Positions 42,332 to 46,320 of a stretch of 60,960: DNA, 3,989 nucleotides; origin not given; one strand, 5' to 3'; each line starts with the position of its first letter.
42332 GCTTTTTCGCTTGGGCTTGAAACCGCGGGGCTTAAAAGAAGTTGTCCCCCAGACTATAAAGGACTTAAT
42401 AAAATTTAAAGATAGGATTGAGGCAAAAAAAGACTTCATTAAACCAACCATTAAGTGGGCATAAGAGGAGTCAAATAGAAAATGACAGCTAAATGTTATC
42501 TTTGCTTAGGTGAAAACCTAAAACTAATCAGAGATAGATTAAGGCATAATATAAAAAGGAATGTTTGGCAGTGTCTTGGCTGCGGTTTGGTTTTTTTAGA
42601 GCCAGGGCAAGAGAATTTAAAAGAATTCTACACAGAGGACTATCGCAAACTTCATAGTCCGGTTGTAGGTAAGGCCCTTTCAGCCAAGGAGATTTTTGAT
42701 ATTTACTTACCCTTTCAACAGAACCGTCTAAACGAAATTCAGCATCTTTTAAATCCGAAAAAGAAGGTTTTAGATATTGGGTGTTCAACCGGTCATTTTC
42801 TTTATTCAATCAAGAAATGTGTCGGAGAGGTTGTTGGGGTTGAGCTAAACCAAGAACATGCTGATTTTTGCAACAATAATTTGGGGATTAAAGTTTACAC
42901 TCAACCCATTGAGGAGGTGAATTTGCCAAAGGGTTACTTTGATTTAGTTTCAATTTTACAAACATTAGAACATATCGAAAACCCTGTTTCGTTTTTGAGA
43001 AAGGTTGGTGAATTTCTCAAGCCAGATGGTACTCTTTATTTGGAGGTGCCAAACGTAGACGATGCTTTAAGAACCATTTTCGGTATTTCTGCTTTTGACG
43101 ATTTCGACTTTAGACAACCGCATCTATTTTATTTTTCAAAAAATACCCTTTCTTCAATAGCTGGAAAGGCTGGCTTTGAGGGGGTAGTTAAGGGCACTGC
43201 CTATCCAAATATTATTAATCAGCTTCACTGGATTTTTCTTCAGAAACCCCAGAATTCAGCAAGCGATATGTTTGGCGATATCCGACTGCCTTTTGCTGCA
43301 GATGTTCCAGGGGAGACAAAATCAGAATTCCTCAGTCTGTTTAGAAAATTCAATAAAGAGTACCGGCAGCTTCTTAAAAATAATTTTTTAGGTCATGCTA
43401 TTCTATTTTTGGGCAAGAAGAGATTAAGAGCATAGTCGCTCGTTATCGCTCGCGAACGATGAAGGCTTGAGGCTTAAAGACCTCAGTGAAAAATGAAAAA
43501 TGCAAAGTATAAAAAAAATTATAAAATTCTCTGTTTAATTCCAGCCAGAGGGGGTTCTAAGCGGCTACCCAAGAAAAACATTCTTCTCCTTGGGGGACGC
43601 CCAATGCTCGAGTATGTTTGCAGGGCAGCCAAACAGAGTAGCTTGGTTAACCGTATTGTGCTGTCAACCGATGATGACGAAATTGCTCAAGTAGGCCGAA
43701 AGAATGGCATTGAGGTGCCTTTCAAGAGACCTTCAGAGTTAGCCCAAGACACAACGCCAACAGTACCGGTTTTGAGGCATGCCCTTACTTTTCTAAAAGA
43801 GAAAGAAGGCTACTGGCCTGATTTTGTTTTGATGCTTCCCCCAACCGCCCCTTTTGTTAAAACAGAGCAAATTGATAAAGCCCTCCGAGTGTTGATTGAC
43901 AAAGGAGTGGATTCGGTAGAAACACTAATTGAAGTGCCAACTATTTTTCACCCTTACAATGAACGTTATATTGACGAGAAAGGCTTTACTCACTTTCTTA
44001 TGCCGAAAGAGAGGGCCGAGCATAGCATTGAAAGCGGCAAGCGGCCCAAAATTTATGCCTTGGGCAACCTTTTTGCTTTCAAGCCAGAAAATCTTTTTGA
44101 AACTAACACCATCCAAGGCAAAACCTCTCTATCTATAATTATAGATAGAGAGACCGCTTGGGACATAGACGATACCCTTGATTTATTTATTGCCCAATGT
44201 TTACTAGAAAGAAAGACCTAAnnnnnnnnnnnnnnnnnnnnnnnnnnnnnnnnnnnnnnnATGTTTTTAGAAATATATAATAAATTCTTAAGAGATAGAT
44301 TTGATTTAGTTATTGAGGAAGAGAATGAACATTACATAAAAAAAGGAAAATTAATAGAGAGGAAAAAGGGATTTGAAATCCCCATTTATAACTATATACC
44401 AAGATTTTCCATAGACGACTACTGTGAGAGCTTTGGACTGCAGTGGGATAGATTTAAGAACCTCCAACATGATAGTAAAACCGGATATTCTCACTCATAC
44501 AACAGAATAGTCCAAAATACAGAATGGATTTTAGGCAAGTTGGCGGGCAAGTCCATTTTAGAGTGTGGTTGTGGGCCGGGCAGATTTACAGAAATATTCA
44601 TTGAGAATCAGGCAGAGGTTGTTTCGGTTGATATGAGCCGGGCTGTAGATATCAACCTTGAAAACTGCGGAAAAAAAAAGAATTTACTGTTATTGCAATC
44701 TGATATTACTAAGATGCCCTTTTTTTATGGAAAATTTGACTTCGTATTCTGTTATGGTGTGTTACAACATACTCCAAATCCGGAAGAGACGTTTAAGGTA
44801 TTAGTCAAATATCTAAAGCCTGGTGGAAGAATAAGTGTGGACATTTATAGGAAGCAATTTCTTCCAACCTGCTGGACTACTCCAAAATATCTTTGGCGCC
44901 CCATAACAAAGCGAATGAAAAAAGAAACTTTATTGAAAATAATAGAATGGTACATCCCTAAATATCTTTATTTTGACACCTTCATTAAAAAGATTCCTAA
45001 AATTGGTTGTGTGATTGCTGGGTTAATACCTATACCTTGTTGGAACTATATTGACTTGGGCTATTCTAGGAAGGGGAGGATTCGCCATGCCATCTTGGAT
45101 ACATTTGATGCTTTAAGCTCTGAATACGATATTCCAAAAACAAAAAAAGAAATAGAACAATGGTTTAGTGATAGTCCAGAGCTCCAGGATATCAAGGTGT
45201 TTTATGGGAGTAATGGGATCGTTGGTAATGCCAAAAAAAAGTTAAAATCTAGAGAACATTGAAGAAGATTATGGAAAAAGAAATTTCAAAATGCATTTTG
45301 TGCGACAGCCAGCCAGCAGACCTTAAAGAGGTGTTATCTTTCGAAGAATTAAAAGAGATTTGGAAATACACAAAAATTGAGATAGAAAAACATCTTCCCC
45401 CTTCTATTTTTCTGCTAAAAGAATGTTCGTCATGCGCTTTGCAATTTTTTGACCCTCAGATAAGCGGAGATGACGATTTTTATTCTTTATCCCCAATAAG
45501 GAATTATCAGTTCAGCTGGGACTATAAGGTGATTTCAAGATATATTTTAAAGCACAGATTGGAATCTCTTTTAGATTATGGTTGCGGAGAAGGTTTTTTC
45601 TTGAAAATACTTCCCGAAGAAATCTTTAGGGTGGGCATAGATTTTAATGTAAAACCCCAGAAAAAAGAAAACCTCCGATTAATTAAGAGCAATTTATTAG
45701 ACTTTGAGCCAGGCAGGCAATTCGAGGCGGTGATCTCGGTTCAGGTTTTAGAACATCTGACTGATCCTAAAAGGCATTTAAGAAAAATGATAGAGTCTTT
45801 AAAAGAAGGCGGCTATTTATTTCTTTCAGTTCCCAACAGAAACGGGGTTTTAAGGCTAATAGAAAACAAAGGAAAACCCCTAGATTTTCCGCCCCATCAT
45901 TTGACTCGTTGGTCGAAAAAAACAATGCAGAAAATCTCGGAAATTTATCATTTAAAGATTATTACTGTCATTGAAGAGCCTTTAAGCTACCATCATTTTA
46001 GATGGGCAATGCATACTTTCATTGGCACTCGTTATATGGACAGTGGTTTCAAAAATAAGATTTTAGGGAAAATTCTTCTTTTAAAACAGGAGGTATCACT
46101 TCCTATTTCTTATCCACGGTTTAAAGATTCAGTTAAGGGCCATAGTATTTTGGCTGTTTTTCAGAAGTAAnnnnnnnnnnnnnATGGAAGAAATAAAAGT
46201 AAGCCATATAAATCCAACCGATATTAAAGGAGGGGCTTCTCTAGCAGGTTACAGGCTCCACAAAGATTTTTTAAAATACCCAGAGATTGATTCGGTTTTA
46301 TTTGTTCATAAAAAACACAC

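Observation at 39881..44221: NeuA-like cytidylyltransferase domain fused to an APS reductase, with an unfused near-twin 2 kb downstream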

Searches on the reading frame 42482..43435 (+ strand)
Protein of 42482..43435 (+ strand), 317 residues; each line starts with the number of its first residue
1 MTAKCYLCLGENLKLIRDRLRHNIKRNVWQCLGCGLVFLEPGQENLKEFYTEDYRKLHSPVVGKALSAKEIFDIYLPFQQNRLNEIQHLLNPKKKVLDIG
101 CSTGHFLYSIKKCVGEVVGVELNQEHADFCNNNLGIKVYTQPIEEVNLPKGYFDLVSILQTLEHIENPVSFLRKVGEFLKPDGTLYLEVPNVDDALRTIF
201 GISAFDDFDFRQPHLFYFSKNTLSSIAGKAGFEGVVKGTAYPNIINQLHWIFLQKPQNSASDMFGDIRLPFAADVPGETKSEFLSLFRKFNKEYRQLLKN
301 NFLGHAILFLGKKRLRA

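Call 3: search_protein_families(library=pfam, proteins=[window:42482-43435:+], max_evalue=0.01)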
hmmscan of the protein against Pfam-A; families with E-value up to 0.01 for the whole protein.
window:42482-43435:+ (317 aa): 9 families
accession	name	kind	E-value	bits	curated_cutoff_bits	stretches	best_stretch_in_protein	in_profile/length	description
PF13489.12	Methyltransf_23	-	7e-22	78.3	27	1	89-234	19-161/164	Methyltransferase domain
PF08241.18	Methyltransf_11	-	4.4e-15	56.5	21.2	1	97-187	1-95/95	Methyltransferase domain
PF13649.12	Methyltransf_25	-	3.4e-13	50.5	27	1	96-183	1-97/97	Methyltransferase domain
PF13847.12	Methyltransf_31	-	2.8e-12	47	27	1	91-196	2-118/145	Methyltransferase domain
PF08242.18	Methyltransf_12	-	5.8e-11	43.4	30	1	97-185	1-98/98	Methyltransferase domain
PF07021.18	MetW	-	1e-07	32.3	21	1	83-173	4-96/193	Methionine biosynthesis protein MetW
PF08003.17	Methyltransf_9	-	1.3e-05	24.8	23.8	1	93-199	116-229/315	Protein of unknown function (DUF1698)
PF01728.25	FtsJ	-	4.3e-05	24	24.1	1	83-139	12-70/181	FtsJ-like methyltransferase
PF02353.26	CMAS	-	0.00035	20.4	27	1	90-188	60-165/273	Mycolic acid cyclopropane synthetase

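Call 5: search_protein_families(library=ncbifam, proteins=[window:42482-43435:+], max_evalue=0.001)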
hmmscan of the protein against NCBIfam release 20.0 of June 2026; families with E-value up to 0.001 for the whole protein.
window:42482-43435:+ (317 aa): 16 families
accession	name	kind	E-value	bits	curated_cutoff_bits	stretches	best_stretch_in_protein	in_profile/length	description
TIGR01983.1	UbiG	equivalog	7e-11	41.9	102.95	1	87-190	49-154/228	bifunctional 2-polyprenyl-6-hydroxyphenol methylase/3-demethylubiquinol 3-O-methyltransferase UbiG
TIGR00452.1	TIGR00452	equivalog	1.6e-09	37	275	1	92-200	117-232/316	tRNA 5-methoxyuridine(34)/uridine 5-oxyacetic acid(34) synthase CmoB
TIGR02081.1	metW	equivalog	8.6e-09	35.2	189.5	1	83-174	4-97/194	methionine biosynthesis protein MetW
NF011650.0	PRK15068.1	equivalog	2.1e-08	33.4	209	1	92-199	122-237/324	tRNA 5-methoxyuridine(34)/uridine 5-oxyacetic acid(34) synthase CmoB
TIGR04345.1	ovoA_Cterm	equivalog_domain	2.6e-08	33.7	170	0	152-190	134-172/242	putative 4-mercaptohistidine N1-methyltransferase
NF045667.1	MTase_DVU1556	equivalog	1.6e-06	27.8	155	1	90-187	20-119/213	DVU_1556 family methyltransferase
TIGR02072.1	BioC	equivalog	2.2e-06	27.7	184.95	1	91-188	33-133/244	malonyl-ACP O-methyltransferase BioC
NF008686.0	PRK11705.1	equivalog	6.7e-06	25.4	400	1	79-187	152-265/383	cyclopropane fatty acyl phospholipid synthase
NF043040.1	corrin_prot_MT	hypoth_equivalog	4e-05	23.1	180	1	86-186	34-146/216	corrinoid protein-associated methyltransferase CpaM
NF053839.1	CPFASynBruc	equivalog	0.00011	21.3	600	1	89-187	171-276/410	cyclopropane fatty acid synthase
TIGR04290.1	meth_Rta_06860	hypoth_equivalog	0.00015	21.3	300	1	94-173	51-136/226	TIGR04290 family methyltransferase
TIGR01934.1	MenG_MenH_UbiE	subfamily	0.0002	20.7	158.35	1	91-187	38-142/223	ubiquinone/menaquinone biosynthesis methyltransferase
NF001244.0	PRK00216.1-5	equivalog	0.00035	19.9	216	1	91-186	47-152/236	bifunctional demethylmenaquinone methyltransferase/2-methoxy-6-polyprenyl-1,4-benzoquinol methylase UbiE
TIGR00740.1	TIGR00740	equivalog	0.00049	19.8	193.3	0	88-187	49-159/239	carboxy-S-adenosyl-L-methionine synthase CmoA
NF041536.1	ArsM_DUF2284_UU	exception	0.00091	17.7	575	0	91-187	75-180/459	arsenite methyltransferase/DUF2284 domain selenoprotein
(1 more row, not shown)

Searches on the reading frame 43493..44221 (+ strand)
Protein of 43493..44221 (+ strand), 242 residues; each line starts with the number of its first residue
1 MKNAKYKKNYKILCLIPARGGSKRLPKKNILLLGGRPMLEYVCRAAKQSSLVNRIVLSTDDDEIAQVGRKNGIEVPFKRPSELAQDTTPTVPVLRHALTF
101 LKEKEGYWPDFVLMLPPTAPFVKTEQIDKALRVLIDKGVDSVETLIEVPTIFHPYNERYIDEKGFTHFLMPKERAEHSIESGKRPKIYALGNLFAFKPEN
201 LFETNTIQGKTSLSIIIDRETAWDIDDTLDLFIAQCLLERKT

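Call 3: search_protein_families(library=pfam, proteins=[window:43493-44221:+], max_evalue=0.01)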
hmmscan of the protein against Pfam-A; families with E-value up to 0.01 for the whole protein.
window:43493-44221:+ (242 aa): 3 families
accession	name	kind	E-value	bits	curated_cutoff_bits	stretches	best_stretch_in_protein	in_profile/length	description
PF02348.25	CTP_transf_3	-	5.1e-24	85.7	22.6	1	14-147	2-127/217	Cytidylyltransferase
PF12804.13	NTP_transf_3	-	3.6e-05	24.5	27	1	16-134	3-111/160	MobA-like NTP transferase domain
PF01128.25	IspD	-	0.0048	17.1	27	1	13-134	2-117/221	2-C-methyl-D-erythritol 4-phosphate cytidylyltransferase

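Call 5: search_protein_families(library=ncbifam, proteins=[window:43493-44221:+], max_evalue=0.001)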
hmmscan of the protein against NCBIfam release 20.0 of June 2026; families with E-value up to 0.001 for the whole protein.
window:43493-44221:+ (242 aa): 7 families
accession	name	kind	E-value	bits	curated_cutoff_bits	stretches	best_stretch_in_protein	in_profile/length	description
TIGR03584.1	PseF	equivalog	3.8e-43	147.7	205.7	1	13-237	1-219/222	pseudaminic acid cytidylyltransferase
NF003952.0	PRK05450.1-5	subfamily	2.5e-17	62.9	193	1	11-147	2-129/250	3-deoxy-manno-octulosonate cytidylyltransferase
NF009905.0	PRK13368.1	subfamily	1.2e-14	54.3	255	1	11-146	2-126/243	3-deoxy-manno-octulosonate cytidylyltransferase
NF003948.0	PRK05450.1-1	equivalog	2.1e-13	50.1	281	1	9-146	3-132/248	3-deoxy-manno-octulosonate cytidylyltransferase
NF003950.0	PRK05450.1-3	subfamily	1.4e-10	40.9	234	1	11-78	2-69/248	3-deoxy-manno-octulosonate cytidylyltransferase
TIGR00466.1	kdsB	equivalog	2.1e-10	40.4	155.2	1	13-77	4-67/241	3-deoxy-manno-octulosonate cytidylyltransferase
TIGR03310.1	matur_MocA_YgfJ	equivalog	0.00075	19.5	186.45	0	14-75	2-66/188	molybdenum cofactor cytidylyltransferase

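Call 7: search_solved_structures(query=window:43493-44221:+, max_evalue=0.001, show_alignments=2)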
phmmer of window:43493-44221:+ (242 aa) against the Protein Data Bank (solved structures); distinct sequences matched with E-value up to 0.001: 18.
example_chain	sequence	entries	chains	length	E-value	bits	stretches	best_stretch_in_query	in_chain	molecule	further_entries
9ftb_A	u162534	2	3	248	1.2e-27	100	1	12-136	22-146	NeuA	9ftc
6ifd_A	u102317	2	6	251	4.6e-22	81.7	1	7-228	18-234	CMP-N-acetylneuraminate Synthetase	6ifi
1qwj_A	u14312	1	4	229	6.9e-15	58.2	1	13-235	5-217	cytidine monophospho-N-acetylneuraminic acid synthetase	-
9t4z_A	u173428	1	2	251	9.5e-15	57.7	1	10-146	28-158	PpNeuA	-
1eyr_A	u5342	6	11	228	9.3e-14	54.5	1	13-241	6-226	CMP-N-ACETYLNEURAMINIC ACID SYNTHETASE | N-acylneuraminate cytidylyltransferase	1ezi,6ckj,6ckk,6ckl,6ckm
3pol_A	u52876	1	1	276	3.8e-08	36.1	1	14-147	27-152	3-deoxy-manno-octulosonate cytidylyltransferase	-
4fcu_A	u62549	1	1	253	5.2e-08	35.7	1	15-147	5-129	3-deoxy-manno-octulosonate cytidylyltransferase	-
3duv_A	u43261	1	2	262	3.2e-07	33.1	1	14-76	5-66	3-deoxy-manno-octulosonate cytidylyltransferase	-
1vh3_A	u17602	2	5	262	3.2e-07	33.1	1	14-76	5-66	3-deoxy-manno-octulosonate cytidylyltransferase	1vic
3tqd_A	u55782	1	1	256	6.7e-07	32.1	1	12-159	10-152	3-deoxy-manno-octulosonate cytidylyltransferase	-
3oam_A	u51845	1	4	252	1.1e-06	31.3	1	14-77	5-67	3-deoxy-manno-octulosonate cytidylyltransferase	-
3k8d_A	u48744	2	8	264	1.8e-06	30.6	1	12-80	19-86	3-deoxy-manno-octulosonate cytidylyltransferase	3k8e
1vh1_A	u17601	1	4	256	2.7e-06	30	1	13-80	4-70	3-deoxy-manno-octulosonate cytidylyltransferase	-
8ees_A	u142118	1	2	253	3.4e-06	29.7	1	12-80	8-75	3-deoxy-manno-octulosonate cytidylyltransferase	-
1gq9_A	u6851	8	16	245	5.6e-06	29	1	11-72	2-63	3-DEOXY-MANNO-OCTULOSONATE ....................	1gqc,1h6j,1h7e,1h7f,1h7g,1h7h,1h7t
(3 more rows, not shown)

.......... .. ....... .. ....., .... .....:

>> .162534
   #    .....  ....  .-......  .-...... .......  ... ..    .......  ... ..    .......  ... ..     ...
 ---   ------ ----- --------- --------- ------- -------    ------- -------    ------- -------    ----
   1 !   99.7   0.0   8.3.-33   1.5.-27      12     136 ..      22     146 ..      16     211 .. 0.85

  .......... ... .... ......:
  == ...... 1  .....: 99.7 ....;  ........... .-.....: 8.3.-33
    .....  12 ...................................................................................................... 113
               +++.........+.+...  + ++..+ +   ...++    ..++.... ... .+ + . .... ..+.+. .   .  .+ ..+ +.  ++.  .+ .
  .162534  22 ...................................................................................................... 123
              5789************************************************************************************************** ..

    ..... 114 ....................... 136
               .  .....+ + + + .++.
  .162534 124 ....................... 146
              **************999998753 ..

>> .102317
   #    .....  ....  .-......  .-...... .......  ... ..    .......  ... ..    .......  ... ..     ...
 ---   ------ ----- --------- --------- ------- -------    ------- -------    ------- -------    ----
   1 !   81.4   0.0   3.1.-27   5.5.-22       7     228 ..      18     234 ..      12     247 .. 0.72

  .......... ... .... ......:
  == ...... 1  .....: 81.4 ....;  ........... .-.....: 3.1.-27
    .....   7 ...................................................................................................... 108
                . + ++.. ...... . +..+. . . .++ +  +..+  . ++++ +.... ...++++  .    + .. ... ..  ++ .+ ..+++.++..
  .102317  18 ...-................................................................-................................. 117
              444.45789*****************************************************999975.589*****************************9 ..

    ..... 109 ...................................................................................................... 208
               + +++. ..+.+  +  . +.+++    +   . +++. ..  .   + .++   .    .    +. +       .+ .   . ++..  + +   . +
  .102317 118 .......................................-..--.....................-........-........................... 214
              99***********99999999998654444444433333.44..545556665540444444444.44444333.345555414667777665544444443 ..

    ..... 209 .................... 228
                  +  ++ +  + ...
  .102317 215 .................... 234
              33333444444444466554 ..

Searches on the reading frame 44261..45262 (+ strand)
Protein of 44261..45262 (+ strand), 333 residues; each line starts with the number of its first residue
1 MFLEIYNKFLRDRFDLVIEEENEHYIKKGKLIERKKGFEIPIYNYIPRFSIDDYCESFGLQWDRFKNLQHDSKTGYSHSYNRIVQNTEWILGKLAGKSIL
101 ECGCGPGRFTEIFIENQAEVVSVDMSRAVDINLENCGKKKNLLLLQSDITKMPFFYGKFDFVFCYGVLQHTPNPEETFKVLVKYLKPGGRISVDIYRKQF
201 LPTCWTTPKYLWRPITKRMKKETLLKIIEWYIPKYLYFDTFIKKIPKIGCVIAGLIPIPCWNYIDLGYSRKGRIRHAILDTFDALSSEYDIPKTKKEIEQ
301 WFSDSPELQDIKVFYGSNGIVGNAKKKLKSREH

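Call 3: search_protein_families(library=pfam, proteins=[window:44261-45262:+], max_evalue=0.01)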
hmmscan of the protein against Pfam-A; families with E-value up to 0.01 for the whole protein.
window:44261-45262:+ (333 aa): 9 families
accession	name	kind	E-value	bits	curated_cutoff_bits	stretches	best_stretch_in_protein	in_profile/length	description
PF08241.18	Methyltransf_11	-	2.8e-18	66.8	21.2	1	100-192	1-94/95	Methyltransferase domain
PF13847.12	Methyltransf_31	-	9.7e-17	61.4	27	1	95-199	3-117/145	Methyltransferase domain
PF13649.12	Methyltransf_25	-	2.5e-15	57.4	27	1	99-189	1-97/97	Methyltransferase domain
PF08242.18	Methyltransf_12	-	3.8e-14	53.6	30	1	100-191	1-98/98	Methyltransferase domain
PF13489.12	Methyltransf_23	-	8.9e-14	52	27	1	93-197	20-120/164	Methyltransferase domain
PF08003.17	Methyltransf_9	-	2.1e-06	27.4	23.8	1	91-191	111-215/315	Protein of unknown function (DUF1698)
PF01209.24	Ubie_methyltran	-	9.9e-05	22.2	20.1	1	87-193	39-151/233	ubiE/COQ5 methyltransferase family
PF05401.17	NodS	-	0.00031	21.1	24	1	82-176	30-124/201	Nodulation protein S (NodS)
PF01728.25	FtsJ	-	0.0015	18.9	24.1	1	95-154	21-80/181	FtsJ-like methyltransferase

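Call 5: search_protein_families(library=ncbifam, proteins=[window:44261-45262:+], max_evalue=0.001)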
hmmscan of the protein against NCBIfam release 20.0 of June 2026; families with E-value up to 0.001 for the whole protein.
window:44261-45262:+ (333 aa): 24 families
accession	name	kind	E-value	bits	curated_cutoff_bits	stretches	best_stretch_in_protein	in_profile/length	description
NF045667.1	MTase_DVU1556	equivalog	2.3e-12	46.8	155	1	95-199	22-126/213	DVU_1556 family methyltransferase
TIGR02072.1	BioC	equivalog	6.9e-11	42.4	184.95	1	91-191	31-130/244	malonyl-ACP O-methyltransferase BioC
NF011650.0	PRK15068.1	equivalog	1.7e-10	40.3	209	1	90-193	117-225/324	tRNA 5-methoxyuridine(34)/uridine 5-oxyacetic acid(34) synthase CmoB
TIGR01983.1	UbiG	equivalog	8e-10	38.4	102.95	1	87-193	45-151/228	bifunctional 2-polyprenyl-6-hydroxyphenol methylase/3-demethylubiquinol 3-O-methyltransferase UbiG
NF007610.0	PRK10258.1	equivalog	5.4e-09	35.7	342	1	92-202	39-147/251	malonyl-ACP O-methyltransferase BioC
TIGR00452.1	TIGR00452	equivalog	1.5e-08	33.8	275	1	91-191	113-217/316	tRNA 5-methoxyuridine(34)/uridine 5-oxyacetic acid(34) synthase CmoB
TIGR02021.1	BchM-ChlM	equivalog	1.6e-08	34.2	158.9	1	83-174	40-134/218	magnesium protoporphyrin IX methyltransferase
NF043040.1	corrin_prot_MT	hypoth_equivalog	1.5e-07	31.1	180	1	80-193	24-147/216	corrinoid protein-associated methyltransferase CpaM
NF041537.1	ArsM_AhpD_UU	exception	1.4e-06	27.4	510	1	94-193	74-180/345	arsenite methyltransferase/AhpD domain selenoprotein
NF041536.1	ArsM_DUF2284_UU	exception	1.4e-06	26.9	575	1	91-193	71-180/459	arsenite methyltransferase/DUF2284 domain selenoprotein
TIGR04345.1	ovoA_Cterm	equivalog_domain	1.6e-06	27.9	170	1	119-193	97-169/242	putative 4-mercaptohistidine N1-methyltransferase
NF001241.0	PRK00216.1-2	equivalog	3.7e-06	26.7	327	1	87-199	43-153/231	demethylmenaquinone methyltransferase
NF047649.1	MTase_UXPK_star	exception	6.2e-06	25.4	460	1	91-193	72-181/283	methyltransferase/UXPK-star double selenoprotein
NF002463.0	PRK01683.1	equivalog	6.8e-06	25.9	297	1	97-195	33-130/258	trans-aconitate 2-methyltransferase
NF008823.0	PRK11873.1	subfamily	5.9e-05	22.7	263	1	96-203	78-192/272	arsenite methyltransferase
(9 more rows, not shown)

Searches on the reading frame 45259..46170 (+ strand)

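Call 3: search_protein_families(library=pfam, proteins=[window:45259-46170:+], max_evalue=0.01)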
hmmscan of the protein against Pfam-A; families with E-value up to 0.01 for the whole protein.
window:45259-46170:+ (303 aa): 7 families
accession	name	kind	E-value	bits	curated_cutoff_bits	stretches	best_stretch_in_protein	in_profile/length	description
PF13489.12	Methyltransf_23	-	2.5e-16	60.3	27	1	100-234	22-161/164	Methyltransferase domain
PF08241.18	Methyltransf_11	-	6.3e-10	40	21.2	1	105-189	1-95/95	Methyltransferase domain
PF13847.12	Methyltransf_31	-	2e-09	37.7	27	1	101-195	4-116/145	Methyltransferase domain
PF08242.18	Methyltransf_12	-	7.5e-08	33.5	30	1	105-187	1-98/98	Methyltransferase domain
PF13649.12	Methyltransf_25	-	1.9e-06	28.9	27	1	105-185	2-97/97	Methyltransferase domain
PF08003.17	Methyltransf_9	-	0.00087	18.8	23.8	1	82-190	97-218/315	Protein of unknown function (DUF1698)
PF01739.24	CheR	-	0.0061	16.4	27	0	129-189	110-173/195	CheR methyltransferase, SAM binding domain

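Call 5: search_protein_families(library=ncbifam, proteins=[window:45259-46170:+], max_evalue=0.001)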
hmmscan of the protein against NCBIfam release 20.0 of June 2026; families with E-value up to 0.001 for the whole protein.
window:45259-46170:+ (303 aa): 6 families
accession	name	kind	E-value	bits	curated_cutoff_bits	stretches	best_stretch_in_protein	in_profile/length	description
TIGR01983.1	UbiG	equivalog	1.6e-08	34.2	102.95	1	103-196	52-158/228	bifunctional 2-polyprenyl-6-hydroxyphenol methylase/3-demethylubiquinol 3-O-methyltransferase UbiG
NF045667.1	MTase_DVU1556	equivalog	2.7e-07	30.2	155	1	102-190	24-120/213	DVU_1556 family methyltransferase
TIGR02072.1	BioC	equivalog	5.5e-06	26.4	184.95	1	101-242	35-181/244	malonyl-ACP O-methyltransferase BioC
NF011650.0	PRK15068.1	equivalog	4.9e-05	22.4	209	1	87-189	109-225/324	tRNA 5-methoxyuridine(34)/uridine 5-oxyacetic acid(34) synthase CmoB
TIGR00452.1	TIGR00452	equivalog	0.00031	19.6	275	0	86-189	103-219/316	tRNA 5-methoxyuridine(34)/uridine 5-oxyacetic acid(34) synthase CmoB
TIGR04345.1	ovoA_Cterm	equivalog_domain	0.00037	20.1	170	1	153-192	133-172/242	putative 4-mercaptohistidine N1-methyltransferase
